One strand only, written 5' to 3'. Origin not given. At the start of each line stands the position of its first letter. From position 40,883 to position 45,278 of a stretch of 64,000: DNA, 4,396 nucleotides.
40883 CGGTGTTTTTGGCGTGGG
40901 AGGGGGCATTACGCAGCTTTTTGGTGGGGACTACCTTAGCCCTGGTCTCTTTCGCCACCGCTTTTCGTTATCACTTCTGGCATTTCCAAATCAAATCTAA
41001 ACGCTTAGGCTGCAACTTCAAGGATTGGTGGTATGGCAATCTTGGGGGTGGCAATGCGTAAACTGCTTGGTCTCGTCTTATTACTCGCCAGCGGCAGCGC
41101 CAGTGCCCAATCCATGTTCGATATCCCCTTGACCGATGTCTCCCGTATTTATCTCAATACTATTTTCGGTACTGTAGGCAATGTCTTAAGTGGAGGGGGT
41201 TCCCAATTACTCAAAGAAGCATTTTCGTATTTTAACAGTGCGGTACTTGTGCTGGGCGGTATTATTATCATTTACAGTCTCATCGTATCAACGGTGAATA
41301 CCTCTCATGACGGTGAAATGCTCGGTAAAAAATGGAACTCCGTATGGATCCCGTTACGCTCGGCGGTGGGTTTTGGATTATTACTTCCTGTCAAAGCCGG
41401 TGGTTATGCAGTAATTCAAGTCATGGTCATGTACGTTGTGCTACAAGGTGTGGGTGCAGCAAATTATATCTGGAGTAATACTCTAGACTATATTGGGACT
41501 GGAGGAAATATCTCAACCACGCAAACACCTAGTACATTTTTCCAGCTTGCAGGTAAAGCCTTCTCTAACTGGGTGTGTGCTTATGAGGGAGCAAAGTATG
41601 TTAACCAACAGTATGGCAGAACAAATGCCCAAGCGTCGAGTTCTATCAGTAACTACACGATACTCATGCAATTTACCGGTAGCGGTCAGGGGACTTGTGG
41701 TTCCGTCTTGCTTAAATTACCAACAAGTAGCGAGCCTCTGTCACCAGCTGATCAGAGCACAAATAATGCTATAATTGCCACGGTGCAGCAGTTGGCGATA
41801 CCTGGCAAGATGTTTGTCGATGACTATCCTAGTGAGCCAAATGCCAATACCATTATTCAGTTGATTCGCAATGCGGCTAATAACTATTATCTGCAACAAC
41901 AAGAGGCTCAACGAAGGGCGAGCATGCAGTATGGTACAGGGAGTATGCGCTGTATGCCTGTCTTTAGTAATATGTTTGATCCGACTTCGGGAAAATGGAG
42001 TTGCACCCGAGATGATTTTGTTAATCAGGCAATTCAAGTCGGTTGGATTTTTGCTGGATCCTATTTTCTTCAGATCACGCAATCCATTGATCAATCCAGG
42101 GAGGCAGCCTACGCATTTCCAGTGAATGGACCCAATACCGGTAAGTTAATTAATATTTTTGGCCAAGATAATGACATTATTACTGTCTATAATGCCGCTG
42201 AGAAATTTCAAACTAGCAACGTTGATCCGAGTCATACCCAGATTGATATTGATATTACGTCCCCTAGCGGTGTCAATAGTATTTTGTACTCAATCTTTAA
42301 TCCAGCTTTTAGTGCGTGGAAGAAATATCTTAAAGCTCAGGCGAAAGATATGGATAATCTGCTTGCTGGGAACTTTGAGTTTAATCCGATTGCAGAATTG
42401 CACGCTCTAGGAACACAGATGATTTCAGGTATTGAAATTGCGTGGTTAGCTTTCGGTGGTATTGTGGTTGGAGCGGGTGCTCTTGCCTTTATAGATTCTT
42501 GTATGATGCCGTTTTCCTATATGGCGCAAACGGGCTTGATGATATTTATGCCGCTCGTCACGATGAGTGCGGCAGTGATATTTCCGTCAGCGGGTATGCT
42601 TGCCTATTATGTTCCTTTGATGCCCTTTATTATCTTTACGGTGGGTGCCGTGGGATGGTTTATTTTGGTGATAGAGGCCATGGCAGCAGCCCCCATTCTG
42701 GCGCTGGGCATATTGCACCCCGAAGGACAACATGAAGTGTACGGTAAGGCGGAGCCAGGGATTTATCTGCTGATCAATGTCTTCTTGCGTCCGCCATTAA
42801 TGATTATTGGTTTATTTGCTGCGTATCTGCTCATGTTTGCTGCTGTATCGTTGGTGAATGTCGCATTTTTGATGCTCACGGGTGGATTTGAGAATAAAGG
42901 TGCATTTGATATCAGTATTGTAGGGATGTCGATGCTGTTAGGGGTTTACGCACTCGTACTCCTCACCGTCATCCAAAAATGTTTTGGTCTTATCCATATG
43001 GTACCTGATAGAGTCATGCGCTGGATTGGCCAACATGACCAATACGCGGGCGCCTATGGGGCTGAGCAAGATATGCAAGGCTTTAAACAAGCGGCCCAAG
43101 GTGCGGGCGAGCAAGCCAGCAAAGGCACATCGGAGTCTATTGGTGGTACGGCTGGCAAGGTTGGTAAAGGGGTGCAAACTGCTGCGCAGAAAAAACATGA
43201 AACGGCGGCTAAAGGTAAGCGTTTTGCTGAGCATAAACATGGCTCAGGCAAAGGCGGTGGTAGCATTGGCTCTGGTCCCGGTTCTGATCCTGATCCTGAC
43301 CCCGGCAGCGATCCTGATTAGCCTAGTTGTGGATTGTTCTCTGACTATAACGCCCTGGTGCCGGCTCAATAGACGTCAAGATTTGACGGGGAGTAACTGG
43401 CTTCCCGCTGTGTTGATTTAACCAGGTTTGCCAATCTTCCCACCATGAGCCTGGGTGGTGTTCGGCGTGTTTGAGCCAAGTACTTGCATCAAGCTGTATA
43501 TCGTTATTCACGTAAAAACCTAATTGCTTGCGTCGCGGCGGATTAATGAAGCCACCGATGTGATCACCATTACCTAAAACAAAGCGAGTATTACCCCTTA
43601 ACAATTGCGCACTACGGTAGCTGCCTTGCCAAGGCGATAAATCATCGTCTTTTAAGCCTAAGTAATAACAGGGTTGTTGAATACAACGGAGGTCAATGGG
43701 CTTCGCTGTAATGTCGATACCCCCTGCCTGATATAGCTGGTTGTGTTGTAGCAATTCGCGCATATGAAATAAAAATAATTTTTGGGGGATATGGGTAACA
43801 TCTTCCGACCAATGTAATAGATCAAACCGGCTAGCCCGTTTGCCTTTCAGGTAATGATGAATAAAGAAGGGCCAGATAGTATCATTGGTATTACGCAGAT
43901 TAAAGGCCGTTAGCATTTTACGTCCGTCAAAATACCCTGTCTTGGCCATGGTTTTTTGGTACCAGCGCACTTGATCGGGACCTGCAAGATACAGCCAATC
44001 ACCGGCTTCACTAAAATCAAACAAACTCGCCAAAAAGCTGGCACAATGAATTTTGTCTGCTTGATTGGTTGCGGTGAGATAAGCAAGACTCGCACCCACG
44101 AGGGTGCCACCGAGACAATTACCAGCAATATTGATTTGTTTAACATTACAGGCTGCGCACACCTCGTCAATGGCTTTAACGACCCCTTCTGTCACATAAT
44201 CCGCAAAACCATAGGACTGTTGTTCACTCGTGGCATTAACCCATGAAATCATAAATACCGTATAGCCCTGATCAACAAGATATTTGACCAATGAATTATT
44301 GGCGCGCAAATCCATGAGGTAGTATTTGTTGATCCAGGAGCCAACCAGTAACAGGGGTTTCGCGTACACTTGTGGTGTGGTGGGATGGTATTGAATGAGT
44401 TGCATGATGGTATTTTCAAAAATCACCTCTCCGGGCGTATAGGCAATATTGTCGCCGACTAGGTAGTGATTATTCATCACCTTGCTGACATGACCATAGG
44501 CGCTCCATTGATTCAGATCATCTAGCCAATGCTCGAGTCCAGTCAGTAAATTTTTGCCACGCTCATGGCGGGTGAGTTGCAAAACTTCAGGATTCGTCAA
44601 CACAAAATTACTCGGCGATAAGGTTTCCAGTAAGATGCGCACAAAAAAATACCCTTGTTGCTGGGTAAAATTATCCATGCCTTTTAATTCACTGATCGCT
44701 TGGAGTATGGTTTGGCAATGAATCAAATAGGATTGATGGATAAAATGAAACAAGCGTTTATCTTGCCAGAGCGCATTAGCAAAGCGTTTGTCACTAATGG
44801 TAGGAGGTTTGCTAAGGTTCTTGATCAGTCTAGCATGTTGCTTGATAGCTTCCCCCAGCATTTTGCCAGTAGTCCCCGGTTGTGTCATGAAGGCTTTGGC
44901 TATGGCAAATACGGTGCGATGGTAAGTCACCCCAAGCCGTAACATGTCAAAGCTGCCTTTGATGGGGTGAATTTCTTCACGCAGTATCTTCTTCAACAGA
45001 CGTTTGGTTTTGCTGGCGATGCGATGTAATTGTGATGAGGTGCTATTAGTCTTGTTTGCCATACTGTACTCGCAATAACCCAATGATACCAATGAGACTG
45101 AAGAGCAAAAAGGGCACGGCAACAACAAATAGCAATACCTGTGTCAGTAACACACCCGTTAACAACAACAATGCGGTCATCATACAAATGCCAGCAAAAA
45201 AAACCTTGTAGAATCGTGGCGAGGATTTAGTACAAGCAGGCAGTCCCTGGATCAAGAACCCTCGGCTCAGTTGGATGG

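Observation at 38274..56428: Non-canonical, compact Dot/Icm layout: dotDCB is divergent from icmTS-FIR-QPO, icmO is followed directly by epmA, and foreign genes lie inside the region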

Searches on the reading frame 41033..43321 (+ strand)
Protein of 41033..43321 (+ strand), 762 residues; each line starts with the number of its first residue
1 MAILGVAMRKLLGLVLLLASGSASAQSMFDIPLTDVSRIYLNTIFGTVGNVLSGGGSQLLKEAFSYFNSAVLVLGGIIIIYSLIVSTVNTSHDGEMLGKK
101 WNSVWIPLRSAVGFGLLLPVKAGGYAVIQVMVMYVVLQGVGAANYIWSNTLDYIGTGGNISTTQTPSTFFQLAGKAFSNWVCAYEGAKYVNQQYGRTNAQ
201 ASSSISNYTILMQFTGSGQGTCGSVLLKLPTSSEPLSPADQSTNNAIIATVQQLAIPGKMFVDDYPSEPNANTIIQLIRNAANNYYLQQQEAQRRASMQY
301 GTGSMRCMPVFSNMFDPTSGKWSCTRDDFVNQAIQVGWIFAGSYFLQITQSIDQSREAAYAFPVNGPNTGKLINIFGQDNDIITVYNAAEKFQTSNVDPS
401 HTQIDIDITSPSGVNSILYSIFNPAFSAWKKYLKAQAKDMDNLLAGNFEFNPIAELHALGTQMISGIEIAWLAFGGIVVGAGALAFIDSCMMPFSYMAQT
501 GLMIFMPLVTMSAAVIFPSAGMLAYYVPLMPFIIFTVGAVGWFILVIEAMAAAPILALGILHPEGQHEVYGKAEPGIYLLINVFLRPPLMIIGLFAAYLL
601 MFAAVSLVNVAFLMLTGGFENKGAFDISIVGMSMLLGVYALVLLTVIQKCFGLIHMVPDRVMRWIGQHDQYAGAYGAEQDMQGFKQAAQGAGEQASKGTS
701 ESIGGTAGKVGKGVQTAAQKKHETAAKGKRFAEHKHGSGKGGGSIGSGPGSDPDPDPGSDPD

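Call 3: search_protein_families(library=pfam, proteins=[window:41033-43321:+], max_evalue=0.01)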
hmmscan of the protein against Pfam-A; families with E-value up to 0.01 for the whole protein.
window:41033-43321:+ (762 aa): 0 families

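Call 5: search_protein_families(library=ncbifam, proteins=[window:41033-43321:+], max_evalue=0.01)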
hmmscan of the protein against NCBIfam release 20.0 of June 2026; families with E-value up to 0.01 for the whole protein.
window:41033-43321:+ (762 aa): 2 families
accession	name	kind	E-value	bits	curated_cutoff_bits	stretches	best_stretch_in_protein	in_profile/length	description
NF033886.1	T4SS_DotA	equivalog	7e-131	438.6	500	3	430-669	541-789/790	type IVB secretion system protein DotA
TIGR04346.1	DotA_TraY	subfamily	2.6e-109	366.7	100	1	37-666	2-656/656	DotA/TraY family protein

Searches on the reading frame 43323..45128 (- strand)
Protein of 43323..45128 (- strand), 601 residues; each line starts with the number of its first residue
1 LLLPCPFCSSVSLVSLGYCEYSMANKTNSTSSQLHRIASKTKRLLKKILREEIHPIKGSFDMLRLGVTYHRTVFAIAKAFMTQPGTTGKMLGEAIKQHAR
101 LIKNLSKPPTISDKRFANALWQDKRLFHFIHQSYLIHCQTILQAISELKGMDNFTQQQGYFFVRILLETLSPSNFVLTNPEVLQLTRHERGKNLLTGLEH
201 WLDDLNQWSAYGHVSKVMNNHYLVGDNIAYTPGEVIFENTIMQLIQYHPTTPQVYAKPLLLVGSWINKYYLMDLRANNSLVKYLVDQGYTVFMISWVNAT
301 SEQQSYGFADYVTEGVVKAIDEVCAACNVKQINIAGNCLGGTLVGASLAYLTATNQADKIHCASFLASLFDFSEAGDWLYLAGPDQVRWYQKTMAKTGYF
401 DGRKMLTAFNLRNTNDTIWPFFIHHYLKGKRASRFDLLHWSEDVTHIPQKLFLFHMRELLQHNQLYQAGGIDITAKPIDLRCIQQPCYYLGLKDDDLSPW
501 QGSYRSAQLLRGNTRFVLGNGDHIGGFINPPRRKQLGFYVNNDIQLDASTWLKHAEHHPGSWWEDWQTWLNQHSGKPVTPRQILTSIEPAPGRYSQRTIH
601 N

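Call 3: search_protein_families(library=pfam, proteins=[window:43323-45128:-], max_evalue=0.01)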
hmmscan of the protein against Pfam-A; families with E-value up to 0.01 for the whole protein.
window:43323-45128:- (601 aa): 2 families
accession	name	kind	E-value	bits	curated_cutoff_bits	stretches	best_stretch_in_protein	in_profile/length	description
PF07167.19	PhaC_N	-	1.5e-57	194.5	23.7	1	113-284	2-173/173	Poly-beta-hydroxybutyrate polymerase (PhaC) N-terminus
PF00561.26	Abhydrolase_1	-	3.1e-11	43.8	25.8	1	280-528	19-243/245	alpha/beta hydrolase fold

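Call 5: search_protein_families(library=ncbifam, proteins=[window:43323-45128:-], max_evalue=0.01)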
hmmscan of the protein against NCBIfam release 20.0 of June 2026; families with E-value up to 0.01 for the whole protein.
window:43323-45128:- (601 aa): 3 families
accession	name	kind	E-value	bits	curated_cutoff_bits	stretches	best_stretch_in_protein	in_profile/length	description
TIGR01838.1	PHA_synth_I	subfamily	2.4e-163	544.4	622.65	1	103-595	35-530/532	class I poly(R)-hydroxyalkanoic acid synthase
TIGR01839.1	PHA_synth_II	subfamily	2.5e-99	332.9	855.4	1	78-594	40-556/560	class II poly(R)-hydroxyalkanoic acid synthase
TIGR01836.1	PHA_synth_III_C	subfamily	5.6e-30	104.5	365.3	1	228-505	34-307/350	class III poly(R)-hydroxyalkanoic acid synthase subunit PhaC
